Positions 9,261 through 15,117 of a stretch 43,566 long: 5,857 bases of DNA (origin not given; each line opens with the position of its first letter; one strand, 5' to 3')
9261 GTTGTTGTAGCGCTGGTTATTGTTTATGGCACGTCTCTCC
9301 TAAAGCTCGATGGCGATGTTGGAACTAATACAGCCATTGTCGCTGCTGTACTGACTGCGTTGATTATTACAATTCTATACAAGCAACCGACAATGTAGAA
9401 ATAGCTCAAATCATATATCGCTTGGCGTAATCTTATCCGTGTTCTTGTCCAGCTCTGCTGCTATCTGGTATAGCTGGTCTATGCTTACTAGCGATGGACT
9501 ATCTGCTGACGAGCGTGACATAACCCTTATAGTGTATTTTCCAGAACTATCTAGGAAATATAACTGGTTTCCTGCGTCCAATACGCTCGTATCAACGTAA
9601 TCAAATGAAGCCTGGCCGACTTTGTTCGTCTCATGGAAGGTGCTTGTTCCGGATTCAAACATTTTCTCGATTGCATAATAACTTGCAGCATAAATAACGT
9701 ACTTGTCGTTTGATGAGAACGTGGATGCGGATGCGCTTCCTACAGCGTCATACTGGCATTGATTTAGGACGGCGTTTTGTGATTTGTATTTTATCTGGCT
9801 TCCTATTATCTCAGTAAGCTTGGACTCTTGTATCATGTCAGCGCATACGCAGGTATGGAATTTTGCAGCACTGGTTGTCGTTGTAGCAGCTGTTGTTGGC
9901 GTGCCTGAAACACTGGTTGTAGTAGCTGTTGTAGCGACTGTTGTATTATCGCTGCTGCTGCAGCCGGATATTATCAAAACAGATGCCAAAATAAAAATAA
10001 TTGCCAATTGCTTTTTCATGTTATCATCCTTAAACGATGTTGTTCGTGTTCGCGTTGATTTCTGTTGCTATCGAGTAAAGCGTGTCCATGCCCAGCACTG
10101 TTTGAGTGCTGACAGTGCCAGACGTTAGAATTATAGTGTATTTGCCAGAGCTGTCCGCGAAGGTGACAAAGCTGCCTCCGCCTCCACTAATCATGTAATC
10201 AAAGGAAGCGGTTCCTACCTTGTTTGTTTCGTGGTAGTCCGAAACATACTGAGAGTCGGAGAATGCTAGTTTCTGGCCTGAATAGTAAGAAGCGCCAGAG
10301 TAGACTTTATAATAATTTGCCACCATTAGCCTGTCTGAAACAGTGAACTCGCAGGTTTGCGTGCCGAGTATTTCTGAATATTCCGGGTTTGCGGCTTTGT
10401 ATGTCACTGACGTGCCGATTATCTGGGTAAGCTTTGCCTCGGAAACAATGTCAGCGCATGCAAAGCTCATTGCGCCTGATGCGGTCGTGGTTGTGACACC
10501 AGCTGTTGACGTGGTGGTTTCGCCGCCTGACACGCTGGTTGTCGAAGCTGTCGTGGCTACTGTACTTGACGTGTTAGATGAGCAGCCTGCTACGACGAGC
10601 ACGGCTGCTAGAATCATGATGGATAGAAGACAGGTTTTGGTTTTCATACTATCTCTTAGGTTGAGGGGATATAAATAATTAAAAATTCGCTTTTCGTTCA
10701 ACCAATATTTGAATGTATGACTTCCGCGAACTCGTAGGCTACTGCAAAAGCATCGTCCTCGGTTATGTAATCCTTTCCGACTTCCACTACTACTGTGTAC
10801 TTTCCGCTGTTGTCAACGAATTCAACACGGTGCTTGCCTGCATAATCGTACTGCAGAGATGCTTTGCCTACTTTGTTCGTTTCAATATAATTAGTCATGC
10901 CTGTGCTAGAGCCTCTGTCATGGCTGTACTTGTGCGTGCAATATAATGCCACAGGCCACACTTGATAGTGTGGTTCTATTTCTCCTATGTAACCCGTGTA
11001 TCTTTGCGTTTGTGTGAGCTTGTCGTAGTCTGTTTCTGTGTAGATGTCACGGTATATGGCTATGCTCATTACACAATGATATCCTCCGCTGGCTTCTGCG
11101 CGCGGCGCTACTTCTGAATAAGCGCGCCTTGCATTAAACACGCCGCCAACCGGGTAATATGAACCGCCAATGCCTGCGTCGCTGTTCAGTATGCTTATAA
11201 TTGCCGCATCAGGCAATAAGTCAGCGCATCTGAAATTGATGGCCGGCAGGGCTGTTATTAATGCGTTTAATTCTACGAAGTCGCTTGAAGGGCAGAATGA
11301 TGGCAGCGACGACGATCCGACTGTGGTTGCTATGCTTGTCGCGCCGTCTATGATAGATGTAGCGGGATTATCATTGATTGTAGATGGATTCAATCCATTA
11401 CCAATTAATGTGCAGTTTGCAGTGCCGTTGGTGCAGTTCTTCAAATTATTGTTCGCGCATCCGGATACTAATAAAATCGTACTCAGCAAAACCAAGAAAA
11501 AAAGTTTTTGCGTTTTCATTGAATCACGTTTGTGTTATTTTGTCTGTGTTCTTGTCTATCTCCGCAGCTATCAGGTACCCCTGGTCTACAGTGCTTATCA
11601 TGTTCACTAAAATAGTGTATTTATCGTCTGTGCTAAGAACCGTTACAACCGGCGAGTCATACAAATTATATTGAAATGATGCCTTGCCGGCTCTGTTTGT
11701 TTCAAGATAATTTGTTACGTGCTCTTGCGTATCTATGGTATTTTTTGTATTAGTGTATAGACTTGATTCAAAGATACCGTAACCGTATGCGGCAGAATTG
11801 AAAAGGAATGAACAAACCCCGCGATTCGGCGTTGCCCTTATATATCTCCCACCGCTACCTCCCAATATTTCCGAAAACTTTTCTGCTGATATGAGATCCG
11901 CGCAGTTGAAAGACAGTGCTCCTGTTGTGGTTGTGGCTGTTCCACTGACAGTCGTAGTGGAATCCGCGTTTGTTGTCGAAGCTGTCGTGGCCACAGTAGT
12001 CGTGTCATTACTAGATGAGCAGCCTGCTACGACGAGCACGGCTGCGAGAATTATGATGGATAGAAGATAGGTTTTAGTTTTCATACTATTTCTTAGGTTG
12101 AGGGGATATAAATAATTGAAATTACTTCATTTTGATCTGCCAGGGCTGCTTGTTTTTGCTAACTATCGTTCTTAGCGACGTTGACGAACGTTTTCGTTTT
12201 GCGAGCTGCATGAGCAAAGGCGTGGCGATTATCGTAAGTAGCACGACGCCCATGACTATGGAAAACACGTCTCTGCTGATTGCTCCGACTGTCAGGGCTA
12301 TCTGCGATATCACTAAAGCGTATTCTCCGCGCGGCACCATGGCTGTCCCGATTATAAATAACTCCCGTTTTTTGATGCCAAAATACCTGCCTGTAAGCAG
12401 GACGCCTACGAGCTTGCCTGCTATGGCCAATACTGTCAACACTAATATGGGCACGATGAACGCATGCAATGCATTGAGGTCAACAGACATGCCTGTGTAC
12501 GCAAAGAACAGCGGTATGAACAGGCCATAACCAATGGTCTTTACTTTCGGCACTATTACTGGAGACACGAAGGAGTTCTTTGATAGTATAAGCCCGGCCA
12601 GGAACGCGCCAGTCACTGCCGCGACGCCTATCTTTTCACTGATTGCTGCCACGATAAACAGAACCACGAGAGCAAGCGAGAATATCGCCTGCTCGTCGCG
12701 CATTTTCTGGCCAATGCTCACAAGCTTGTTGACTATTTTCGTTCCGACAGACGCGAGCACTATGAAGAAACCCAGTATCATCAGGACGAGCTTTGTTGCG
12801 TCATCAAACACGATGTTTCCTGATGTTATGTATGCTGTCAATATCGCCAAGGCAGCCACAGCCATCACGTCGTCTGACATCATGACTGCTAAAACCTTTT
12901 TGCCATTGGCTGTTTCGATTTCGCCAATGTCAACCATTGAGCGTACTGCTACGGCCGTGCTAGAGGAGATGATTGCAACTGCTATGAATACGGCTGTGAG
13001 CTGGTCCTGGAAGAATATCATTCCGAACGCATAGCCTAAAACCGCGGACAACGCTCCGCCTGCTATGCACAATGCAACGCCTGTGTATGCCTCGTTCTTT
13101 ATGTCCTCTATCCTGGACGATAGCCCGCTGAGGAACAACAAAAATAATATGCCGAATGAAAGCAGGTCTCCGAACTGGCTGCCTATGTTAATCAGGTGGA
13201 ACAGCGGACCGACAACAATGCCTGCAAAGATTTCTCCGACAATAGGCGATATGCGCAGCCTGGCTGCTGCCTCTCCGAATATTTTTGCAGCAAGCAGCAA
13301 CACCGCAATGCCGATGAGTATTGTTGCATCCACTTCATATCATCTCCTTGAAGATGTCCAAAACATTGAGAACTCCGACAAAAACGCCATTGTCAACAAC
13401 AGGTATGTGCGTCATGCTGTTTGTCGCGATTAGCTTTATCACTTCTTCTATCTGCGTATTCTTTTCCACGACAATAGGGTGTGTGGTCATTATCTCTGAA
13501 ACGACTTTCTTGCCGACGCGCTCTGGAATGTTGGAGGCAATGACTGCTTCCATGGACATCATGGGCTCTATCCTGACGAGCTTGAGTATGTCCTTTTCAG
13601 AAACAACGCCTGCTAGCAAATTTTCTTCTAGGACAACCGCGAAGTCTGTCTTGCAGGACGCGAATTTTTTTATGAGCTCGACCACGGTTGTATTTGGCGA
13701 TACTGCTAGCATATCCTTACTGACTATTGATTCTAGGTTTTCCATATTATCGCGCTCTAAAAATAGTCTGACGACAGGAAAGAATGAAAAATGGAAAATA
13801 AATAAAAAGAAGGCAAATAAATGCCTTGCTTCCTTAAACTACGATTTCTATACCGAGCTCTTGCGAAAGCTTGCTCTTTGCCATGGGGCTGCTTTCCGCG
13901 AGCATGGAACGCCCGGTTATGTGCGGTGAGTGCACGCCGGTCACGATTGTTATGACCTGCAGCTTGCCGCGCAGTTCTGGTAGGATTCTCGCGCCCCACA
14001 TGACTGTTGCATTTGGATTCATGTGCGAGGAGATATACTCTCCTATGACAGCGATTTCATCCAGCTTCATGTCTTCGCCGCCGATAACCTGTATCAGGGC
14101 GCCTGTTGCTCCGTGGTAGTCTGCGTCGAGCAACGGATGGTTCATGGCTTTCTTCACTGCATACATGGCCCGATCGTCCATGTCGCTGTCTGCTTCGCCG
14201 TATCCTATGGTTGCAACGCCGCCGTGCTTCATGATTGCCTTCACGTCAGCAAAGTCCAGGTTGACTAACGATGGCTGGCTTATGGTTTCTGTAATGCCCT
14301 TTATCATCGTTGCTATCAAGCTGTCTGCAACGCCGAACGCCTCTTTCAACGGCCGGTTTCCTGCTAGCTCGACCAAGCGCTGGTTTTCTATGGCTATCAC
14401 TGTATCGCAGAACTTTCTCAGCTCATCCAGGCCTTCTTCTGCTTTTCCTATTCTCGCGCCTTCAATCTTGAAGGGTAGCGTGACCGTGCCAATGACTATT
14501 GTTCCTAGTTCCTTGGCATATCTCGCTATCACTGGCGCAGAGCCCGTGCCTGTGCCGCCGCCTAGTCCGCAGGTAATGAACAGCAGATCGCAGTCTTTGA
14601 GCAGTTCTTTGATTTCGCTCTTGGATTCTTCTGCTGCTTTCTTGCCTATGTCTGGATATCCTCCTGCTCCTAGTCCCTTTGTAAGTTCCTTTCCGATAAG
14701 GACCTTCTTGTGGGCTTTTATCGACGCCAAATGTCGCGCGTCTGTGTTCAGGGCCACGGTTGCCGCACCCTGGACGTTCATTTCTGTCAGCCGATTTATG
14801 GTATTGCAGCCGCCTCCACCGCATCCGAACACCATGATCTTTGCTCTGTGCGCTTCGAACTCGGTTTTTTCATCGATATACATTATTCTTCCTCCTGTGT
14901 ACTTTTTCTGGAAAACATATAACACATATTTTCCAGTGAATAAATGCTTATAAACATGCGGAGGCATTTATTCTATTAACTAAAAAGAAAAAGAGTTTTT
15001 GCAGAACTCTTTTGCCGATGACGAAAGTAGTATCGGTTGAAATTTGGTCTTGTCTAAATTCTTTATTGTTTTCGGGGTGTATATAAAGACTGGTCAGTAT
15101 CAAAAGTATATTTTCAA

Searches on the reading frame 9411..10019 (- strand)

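Call 46: search_protein_families(library=pfam, proteins=[window:9411-10019:-], max_evalue=0.001)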
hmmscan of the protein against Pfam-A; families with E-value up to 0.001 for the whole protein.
window:9411-10019:- (202 aa): 2 families
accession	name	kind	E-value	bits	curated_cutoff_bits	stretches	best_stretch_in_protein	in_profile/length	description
PF12079.13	DUF3558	-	8e-05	23.1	34.1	1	16-104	2-94/173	Protein of unknown function (DUF3558)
PF21827.1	New_glue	-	0.00079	19.6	31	1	1-56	1-58/94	New glue protein family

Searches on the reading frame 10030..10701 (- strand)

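Call 46: search_protein_families(library=pfam, proteins=[window:10030-10701:-], max_evalue=0.001)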
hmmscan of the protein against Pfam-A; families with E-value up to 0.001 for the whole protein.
window:10030-10701:- (223 aa): 2 families
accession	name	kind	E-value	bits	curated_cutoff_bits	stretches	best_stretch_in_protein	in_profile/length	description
PF12079.13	DUF3558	-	5.8e-05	23.6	34.1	1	35-133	1-88/173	Protein of unknown function (DUF3558)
PF21827.1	New_glue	-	0.00043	20.4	31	1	19-75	1-54/94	New glue protein family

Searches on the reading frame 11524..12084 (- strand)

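Call 46: search_protein_families(library=pfam, proteins=[window:11524-12084:-], max_evalue=0.001)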
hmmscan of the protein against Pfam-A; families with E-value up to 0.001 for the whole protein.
window:11524-12084:- (186 aa): 2 families
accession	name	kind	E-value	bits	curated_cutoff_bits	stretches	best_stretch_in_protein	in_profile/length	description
PF12079.13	DUF3558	-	1.1e-09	38.9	34.1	1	17-141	1-124/173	Protein of unknown function (DUF3558)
PF21827.1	New_glue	-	2e-05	24.7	31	1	1-55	1-54/94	New glue protein family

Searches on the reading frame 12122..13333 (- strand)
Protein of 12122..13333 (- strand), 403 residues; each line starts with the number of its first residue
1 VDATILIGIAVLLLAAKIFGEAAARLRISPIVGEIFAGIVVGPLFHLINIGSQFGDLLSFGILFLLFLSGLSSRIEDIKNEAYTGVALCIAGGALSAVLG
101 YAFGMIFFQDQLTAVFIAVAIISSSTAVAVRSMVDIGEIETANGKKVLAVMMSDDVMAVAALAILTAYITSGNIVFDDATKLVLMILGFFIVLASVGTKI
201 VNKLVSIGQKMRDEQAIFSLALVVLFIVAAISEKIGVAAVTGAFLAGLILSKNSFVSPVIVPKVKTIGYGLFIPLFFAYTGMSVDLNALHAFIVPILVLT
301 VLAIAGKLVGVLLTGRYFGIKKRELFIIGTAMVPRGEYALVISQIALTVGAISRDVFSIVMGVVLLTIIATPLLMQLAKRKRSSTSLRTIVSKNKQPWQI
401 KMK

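Call 8: search_protein_families(library=pfam, proteins=[window:12122-13333:-])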
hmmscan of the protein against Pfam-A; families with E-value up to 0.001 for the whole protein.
window:12122-13333:- (403 aa): 1 family
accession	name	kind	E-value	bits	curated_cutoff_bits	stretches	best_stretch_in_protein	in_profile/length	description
PF00999.27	Na_H_Exchanger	-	3e-54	184.7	26.2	1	16-375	7-374/375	Sodium/hydrogen exchanger, transmembrane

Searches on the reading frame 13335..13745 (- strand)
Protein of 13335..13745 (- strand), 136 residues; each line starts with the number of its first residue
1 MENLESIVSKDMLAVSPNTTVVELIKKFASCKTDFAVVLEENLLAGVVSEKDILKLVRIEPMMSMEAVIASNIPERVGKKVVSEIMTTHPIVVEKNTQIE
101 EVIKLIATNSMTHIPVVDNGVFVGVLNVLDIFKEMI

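Call 46: search_protein_families(library=pfam, proteins=[window:13335-13745:-], max_evalue=0.001)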
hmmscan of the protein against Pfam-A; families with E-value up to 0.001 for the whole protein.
window:13335-13745:- (136 aa): 1 family
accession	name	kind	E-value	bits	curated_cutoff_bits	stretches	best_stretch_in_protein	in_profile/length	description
PF00571.33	CBS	-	2.3e-21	76.3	24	2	82-135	1-55/57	CBS domain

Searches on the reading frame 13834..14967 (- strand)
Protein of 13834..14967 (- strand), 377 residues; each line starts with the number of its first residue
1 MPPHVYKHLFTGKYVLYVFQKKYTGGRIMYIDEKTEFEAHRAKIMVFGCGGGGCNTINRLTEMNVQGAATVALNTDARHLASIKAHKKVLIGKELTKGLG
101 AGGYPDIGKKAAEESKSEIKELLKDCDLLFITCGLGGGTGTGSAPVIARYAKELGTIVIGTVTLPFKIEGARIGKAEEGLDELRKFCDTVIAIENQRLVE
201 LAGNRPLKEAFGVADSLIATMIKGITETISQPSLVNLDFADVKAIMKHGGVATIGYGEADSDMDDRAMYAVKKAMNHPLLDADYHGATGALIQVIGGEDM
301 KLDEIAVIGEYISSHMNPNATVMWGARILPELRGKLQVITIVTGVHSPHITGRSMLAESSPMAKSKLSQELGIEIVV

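Call 46: search_protein_families(library=pfam, proteins=[window:13834-14967:-], max_evalue=0.001)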
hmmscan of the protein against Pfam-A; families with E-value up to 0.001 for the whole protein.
window:13834-14967:- (377 aa): 2 families
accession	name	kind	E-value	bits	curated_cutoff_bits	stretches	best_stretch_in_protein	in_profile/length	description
PF00091.31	Tubulin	-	9.4e-47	160.2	33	1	43-201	1-188/190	Tubulin/FtsZ family, GTPase domain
PF12327.13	FtsZ_C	-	1.7e-28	99.2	27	1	250-345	1-94/95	FtsZ family, C-terminal domain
